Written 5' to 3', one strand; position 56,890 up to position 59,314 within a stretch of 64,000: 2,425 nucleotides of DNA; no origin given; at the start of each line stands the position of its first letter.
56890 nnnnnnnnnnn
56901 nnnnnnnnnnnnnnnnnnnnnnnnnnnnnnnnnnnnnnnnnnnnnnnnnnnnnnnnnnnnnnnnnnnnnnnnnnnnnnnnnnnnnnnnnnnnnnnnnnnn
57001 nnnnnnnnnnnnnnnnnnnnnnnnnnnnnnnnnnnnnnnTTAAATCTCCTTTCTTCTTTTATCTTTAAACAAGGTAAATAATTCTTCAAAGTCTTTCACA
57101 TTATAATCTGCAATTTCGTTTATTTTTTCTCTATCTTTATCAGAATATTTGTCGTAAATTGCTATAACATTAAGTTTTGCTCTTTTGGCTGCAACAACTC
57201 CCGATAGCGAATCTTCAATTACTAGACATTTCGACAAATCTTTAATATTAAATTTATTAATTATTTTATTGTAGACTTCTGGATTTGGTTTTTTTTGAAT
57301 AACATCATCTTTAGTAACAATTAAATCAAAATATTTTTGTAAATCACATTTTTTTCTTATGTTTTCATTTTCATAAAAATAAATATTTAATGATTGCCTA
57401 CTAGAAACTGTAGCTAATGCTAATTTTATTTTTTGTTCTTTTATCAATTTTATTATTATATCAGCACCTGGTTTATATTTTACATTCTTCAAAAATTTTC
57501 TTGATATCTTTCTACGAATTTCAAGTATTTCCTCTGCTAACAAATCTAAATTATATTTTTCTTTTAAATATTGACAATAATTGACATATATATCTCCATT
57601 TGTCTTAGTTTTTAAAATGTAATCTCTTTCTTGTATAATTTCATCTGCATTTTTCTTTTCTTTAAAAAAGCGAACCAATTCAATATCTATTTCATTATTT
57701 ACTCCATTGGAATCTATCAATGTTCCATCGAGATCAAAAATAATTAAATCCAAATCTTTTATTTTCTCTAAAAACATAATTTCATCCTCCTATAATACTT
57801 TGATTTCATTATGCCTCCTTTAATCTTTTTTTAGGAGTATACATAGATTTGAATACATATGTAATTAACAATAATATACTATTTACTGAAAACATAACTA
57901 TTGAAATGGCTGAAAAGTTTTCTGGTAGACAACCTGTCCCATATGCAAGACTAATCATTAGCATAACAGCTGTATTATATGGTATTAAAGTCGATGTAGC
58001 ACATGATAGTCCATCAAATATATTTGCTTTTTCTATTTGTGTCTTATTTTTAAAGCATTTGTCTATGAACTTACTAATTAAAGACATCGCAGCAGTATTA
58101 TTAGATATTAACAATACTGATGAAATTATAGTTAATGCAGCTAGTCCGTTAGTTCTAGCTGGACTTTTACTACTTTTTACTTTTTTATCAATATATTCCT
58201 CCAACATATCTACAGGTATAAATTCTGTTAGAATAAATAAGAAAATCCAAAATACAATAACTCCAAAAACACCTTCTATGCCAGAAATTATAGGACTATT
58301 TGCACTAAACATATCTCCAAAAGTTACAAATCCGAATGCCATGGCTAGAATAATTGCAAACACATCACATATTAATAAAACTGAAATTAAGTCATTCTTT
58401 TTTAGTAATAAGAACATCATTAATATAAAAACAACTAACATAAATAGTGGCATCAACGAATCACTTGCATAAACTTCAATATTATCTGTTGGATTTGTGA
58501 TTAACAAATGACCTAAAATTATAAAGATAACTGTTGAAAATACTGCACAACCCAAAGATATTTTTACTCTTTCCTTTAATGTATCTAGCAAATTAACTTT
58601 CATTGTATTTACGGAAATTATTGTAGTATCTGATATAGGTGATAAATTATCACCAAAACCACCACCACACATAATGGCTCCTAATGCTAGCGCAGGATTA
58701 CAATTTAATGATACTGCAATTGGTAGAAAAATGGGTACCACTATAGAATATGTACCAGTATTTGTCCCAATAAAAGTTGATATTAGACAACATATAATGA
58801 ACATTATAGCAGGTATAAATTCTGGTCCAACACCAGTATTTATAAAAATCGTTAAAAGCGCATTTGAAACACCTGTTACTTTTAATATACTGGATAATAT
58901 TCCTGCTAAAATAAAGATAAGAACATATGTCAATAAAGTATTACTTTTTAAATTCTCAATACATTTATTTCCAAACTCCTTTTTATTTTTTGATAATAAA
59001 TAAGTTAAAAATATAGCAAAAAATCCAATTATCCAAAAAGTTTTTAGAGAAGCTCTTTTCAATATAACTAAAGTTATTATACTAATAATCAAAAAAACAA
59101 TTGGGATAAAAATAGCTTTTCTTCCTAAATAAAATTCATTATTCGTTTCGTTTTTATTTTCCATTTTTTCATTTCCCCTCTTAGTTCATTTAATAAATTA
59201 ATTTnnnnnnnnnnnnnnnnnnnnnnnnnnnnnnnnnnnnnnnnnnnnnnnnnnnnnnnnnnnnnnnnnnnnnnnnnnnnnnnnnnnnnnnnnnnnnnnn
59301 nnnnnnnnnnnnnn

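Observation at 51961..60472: Compact nine-gene operon with three radical-SAM/SPASM enzymes but no precursor peptide, plus nucleosidase, SDR, HAD, histidine phosphatase, Lnu-like nucleotidyltransferase and NhaC transporter: an uncharacterised small-molecule pathway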

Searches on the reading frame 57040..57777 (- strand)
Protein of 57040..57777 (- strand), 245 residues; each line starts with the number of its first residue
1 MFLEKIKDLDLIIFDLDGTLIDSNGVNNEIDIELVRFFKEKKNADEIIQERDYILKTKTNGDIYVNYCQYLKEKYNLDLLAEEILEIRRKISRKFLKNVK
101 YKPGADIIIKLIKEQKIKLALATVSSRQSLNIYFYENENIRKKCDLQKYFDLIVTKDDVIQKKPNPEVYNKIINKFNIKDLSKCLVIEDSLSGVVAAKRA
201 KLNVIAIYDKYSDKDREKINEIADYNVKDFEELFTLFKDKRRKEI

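Call 3: search_protein_families(library=pfam, proteins=[window:57040-57777:-], max_evalue=0.01)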
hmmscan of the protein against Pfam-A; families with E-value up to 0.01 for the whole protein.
window:57040-57777:- (245 aa): 4 families
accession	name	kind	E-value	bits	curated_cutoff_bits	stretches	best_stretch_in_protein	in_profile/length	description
PF13419.12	HAD_2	-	3.9e-24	86.2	23.8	1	12-207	1-178/178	Haloacid dehalogenase-like hydrolase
PF00702.32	Hydrolase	-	2.7e-20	74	26.4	1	10-200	2-190/191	haloacid dehalogenase-like hydrolase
PF13242.12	Hydrolase_like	-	0.00027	21.2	22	1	162-233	3-75/75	HAD-hyrolase-like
PF13482.12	RNase_H_2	-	0.006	17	22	0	169-238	97-162/165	RNase_H superfamily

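Call 4: search_protein_families(library=ncbifam, proteins=[window:57040-57777:-], max_evalue=0.01)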
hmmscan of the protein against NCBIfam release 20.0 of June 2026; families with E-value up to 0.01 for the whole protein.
window:57040-57777:- (245 aa): 37 families (the best 25 are shown)
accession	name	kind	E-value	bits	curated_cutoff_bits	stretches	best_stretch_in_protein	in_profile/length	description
NF008087.0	PRK10826.1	equivalog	4.2e-23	82.1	191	1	8-234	6-216/222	hexitol phosphatase HxpB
TIGR02253.1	CTE7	subfamily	7.4e-20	71.7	169.75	1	12-233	5-220/221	TIGR02253 family HAD-type hydrolase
TIGR02009.1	PGMB-YQAB-SF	subfamily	2.1e-19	70.4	153.35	1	12-207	4-186/186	beta-phosphoglucomutase family hydrolase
NF046057.1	bifunc_MtlD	equivalog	8.8e-17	60.8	800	1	11-233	9-215/683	bifunctional mannitol-1-phosphate dehydrogenase/phosphatase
NF009804.0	PRK13288.1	equivalog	6.9e-15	55.1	218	1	10-240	4-213/215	pyrophosphatase PpaX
NF009695.0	PRK13222.1-2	equivalog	1.2e-14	54.4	225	1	6-238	3-223/226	phosphoglycolate phosphatase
TIGR01509.1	HAD-SF-IA-v3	subfamily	2.4e-14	53.8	29.4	1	137-206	87-153/154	HAD-IA family hydrolase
TIGR01990.1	bPGM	equivalog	7.2e-14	52.2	189.4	1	12-207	4-186/187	beta-phosphoglucomutase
NF053653.1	InDiPhoBT2121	equivalog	8.8e-13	48.3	245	1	11-209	3-188/216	inorganic diphosphatase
NF008000.0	PRK10725.1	equivalog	1e-12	48.6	215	1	11-207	7-185/188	fructose-1-phosphate/6-phosphogluconate phosphatase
NF009697.0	PRK13222.1-4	equivalog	1.1e-11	44.5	327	1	5-236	3-221/232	phosphoglycolate phosphatase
TIGR01422.2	phosphonatase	equivalog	3.7e-11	42.8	220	1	10-209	2-201/251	phosphonoacetaldehyde hydrolase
TIGR01449.2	PGP_bact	equivalog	4.4e-11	42.7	180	1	140-216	118-193/213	phosphoglycolate phosphatase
NF009698.0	PRK13223.1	equivalog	8.8e-11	41.5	466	1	10-213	14-206/272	phosphoglycolate phosphatase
NF008610.0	PRK11587.1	equivalog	2.4e-10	40.1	282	1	13-222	7-193/219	sugar phosphatase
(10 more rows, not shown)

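Call 22: search_protein_families(library=padloc, proteins=[window:57040-57777:-], max_evalue=0.01)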
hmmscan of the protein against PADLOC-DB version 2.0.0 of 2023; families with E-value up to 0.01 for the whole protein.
window:57040-57777:- (245 aa): 0 families

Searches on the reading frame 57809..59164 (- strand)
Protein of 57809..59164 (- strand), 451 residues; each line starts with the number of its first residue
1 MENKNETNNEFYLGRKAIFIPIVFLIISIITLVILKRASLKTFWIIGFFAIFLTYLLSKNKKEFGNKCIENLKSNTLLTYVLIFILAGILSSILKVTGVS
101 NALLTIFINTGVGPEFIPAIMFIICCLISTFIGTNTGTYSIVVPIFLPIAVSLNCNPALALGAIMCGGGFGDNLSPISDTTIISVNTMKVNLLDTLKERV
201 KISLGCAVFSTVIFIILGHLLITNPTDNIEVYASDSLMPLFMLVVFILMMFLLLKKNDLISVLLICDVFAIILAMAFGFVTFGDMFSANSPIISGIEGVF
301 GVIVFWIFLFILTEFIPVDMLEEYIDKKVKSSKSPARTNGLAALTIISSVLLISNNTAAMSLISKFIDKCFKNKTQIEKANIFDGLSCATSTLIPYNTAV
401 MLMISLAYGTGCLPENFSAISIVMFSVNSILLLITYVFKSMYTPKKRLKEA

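Call 3: search_protein_families(library=pfam, proteins=[window:57809-59164:-], max_evalue=0.01)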
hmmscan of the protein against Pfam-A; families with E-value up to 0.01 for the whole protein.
window:57809-59164:- (451 aa): 2 families
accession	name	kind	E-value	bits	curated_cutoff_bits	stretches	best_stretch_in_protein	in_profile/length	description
PF03553.21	Na_H_antiporter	-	1.7e-20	73.9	23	1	22-218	105-302/303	Na+/H+ antiporter family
PF03606.21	DcuC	-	0.00041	19.4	23.1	1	19-218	257-459/461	C4-dicarboxylate anaerobic carrier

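Call 4: search_protein_families(library=ncbifam, proteins=[window:57809-59164:-], max_evalue=0.01)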
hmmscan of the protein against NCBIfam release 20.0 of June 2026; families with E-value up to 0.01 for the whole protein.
window:57809-59164:- (451 aa): 4 families
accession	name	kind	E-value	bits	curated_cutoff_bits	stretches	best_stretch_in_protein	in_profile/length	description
TIGR00931.1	antiport_nhaC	equivalog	1.6e-23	83.2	370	1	18-281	9-275/454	Na+/H+ antiporter NhaC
NF000013.1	tet_NaH_anti_35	exception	2.5e-13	50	750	1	76-219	190-333/369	tetracycline efflux Na+/H+ antiporter family transporter Tet(35)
NF052307.1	ArgOrthExpArcD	equivalog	3.9e-07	29.3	650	1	19-218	24-222/469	arginine/ornithine antiporter ArcD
TIGR00771.1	DcuC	subfamily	3.1e-05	23.5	187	1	18-194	194-374/388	C4-dicarboxylate anaerobic carrier, DcuC family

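Call 22: search_protein_families(library=padloc, proteins=[window:57809-59164:-], max_evalue=0.01)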
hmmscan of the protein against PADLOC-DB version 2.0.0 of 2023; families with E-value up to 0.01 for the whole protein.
window:57809-59164:- (451 aa): 0 families
